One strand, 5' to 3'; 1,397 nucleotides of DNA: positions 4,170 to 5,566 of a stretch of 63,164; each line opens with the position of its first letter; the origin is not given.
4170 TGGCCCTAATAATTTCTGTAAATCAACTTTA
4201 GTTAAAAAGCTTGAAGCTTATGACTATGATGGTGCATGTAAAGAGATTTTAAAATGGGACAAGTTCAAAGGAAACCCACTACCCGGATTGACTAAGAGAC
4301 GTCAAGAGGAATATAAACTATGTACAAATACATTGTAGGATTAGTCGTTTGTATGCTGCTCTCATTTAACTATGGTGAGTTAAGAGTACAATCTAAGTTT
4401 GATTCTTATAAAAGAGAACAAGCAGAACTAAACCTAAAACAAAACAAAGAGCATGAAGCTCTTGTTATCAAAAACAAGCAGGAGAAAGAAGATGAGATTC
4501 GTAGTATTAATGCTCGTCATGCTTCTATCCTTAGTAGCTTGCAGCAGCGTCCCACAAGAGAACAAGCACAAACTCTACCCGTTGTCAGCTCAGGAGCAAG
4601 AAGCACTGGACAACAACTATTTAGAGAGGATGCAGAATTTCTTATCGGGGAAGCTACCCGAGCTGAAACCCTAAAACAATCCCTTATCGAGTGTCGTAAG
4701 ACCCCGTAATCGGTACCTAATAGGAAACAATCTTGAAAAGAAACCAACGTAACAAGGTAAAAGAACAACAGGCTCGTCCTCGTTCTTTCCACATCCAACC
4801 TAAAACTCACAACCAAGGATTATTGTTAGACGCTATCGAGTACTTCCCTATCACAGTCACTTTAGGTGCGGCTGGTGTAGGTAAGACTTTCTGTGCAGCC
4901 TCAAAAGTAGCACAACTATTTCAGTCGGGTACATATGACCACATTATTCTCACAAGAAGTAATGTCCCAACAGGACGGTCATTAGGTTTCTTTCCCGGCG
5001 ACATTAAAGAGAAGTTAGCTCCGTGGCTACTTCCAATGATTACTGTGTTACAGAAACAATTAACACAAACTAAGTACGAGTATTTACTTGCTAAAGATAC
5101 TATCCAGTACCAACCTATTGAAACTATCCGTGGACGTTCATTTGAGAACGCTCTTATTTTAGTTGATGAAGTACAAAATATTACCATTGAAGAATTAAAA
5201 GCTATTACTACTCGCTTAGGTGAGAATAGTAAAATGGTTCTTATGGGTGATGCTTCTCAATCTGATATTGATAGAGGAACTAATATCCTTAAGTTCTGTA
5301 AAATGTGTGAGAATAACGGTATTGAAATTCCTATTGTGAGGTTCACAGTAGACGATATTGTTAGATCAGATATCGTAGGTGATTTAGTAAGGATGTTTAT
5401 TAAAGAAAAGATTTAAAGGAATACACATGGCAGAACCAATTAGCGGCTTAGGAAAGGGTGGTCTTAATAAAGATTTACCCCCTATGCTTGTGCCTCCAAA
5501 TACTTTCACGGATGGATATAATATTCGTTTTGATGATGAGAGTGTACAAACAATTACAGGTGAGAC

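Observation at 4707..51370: Nine copies of a 20-nt T7-promoter-like motif, all intergenic and co-oriented with the downstream genes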

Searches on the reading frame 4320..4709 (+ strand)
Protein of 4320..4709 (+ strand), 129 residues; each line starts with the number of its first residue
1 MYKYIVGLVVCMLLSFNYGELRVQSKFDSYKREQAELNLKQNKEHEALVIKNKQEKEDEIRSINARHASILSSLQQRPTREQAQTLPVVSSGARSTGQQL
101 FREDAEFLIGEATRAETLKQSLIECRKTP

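Call 28: search_protein_families(library=phrogs, proteins=[window:4320-4709:+])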
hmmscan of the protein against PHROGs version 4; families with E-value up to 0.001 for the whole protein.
window:4320-4709:+ (129 aa): 0 families

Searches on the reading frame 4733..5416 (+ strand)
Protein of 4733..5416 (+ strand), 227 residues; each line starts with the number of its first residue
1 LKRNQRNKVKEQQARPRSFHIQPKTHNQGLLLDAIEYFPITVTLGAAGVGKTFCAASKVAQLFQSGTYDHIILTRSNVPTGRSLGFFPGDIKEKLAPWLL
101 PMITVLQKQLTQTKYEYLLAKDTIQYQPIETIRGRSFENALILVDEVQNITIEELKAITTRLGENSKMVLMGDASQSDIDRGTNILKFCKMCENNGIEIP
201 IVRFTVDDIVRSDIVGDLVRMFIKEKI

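Call 28: search_protein_families(library=phrogs, proteins=[window:4733-5416:+])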
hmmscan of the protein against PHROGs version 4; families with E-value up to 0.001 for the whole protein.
window:4733-5416:+ (227 aa): 5 families
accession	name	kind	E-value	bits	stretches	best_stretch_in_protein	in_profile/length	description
phrog_170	-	other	2.5e-73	248.3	1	5-225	57-280/323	PhoH-like phosphate starvation-inducible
phrog_2765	-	other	5.5e-41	141.8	1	10-182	219-402/443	PhoH-like phosphate starvation-inducible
phrog_32482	-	other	3.2e-23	83.2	1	49-227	406-588/589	PhoH-like phosphate starvation-inducible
phrog_979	-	head and packaging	5.3e-07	29.7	1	11-168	141-294/642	terminase large subunit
phrog_2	-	head and packaging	3e-06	27.3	1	39-171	278-399/807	terminase large subunit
